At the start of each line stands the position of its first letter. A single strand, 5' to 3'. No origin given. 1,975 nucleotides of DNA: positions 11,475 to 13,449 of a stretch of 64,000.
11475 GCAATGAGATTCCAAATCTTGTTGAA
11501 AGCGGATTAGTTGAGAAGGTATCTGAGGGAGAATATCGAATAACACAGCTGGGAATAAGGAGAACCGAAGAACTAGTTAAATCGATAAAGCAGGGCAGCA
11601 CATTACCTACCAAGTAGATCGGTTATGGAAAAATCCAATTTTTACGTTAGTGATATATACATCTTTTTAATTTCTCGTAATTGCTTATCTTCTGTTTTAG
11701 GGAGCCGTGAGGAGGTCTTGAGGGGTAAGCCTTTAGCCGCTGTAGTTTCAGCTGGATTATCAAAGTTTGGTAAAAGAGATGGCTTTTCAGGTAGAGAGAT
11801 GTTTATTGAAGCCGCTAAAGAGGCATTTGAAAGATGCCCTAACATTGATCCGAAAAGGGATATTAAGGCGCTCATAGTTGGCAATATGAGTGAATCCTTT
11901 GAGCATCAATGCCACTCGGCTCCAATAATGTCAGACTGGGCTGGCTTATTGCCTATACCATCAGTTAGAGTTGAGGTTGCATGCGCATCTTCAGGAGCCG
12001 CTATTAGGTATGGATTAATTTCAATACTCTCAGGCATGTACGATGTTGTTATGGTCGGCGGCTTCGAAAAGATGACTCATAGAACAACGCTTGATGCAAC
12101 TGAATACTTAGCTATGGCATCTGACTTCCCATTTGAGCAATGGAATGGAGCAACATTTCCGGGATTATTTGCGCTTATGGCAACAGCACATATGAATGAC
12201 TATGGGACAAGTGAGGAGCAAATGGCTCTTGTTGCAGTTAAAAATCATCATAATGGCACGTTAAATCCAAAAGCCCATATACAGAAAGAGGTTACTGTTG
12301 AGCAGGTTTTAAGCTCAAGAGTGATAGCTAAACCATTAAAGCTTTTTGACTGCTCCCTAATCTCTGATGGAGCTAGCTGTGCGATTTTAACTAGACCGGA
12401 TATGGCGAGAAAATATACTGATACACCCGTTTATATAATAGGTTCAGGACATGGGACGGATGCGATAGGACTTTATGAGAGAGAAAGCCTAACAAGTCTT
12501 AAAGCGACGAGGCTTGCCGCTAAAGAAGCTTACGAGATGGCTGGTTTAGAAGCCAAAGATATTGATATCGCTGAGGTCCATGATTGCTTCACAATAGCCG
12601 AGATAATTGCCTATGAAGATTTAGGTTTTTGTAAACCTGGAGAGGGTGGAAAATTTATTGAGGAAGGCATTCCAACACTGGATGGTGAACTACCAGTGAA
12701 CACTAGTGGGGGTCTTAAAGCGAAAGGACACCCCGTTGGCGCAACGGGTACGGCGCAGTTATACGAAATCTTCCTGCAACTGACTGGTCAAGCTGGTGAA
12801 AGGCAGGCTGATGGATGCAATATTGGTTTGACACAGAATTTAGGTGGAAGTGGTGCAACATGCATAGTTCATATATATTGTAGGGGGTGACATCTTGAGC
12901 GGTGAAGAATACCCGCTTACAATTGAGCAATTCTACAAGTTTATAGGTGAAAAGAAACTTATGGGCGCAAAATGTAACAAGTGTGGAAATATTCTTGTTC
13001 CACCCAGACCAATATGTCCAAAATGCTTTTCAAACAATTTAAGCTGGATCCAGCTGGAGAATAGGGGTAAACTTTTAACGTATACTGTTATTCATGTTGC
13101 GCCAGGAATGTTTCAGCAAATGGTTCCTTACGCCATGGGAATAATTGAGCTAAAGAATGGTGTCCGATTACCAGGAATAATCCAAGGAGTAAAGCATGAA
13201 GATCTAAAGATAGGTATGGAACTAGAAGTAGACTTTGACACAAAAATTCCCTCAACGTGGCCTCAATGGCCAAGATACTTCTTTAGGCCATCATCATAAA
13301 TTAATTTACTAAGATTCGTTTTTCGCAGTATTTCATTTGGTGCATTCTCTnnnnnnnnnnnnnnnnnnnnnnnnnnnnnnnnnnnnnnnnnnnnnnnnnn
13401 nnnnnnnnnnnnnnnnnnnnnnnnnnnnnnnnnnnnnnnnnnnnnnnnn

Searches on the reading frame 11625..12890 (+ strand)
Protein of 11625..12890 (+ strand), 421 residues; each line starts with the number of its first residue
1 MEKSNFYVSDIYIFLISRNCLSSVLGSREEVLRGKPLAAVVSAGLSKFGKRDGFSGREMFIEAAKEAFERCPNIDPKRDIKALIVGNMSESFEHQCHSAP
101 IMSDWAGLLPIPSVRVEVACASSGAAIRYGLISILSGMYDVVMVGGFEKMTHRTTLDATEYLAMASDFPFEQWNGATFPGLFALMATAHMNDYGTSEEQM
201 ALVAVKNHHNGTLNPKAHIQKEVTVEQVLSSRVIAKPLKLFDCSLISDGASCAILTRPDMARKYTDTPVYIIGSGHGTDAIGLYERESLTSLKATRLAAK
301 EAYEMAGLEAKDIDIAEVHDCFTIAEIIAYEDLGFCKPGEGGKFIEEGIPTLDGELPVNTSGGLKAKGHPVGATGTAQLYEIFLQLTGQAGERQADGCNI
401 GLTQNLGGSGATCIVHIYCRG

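Call 93: search_protein_families(library=pfam, proteins=[window:11625-12890:+], max_evalue=0.01)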
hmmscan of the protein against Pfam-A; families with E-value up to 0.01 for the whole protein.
window:11625-12890:+ (421 aa): 4 families
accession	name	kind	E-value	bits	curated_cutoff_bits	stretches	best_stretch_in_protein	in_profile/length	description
PF22691.2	Thiolase_C_1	-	7e-47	159.2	28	1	278-418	4-142/144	Thiolase C-terminal domain-like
PF00108.29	Thiolase_N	-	1.2e-23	84.3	26.4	1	39-257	2-258/260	Thiolase, N-terminal domain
PF02803.24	Thiolase_C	-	2.3e-09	37.4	27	1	297-393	26-104/123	Thiolase, C-terminal domain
PF00109.32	ketoacyl-synt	-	6.2e-06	26.4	20.8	1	112-166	166-220/252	Beta-ketoacyl synthase, N-terminal domain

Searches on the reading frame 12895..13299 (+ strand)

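Call 93: search_protein_families(library=pfam, proteins=[window:12895-13299:+], max_evalue=0.01)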
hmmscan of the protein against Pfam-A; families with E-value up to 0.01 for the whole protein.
window:12895-13299:+ (134 aa): 2 families
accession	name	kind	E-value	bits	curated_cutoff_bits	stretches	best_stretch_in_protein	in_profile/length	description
PF01796.24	OB_ChsH2_C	-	6e-18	65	27.1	1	51-115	1-65/65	ChsH2, C-terminal OB-fold domain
PF12172.15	zf-ChsH2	-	2e-10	40.7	23.2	1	21-49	8-36/37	ChsH2, rubredoxin-like zinc ribbon domain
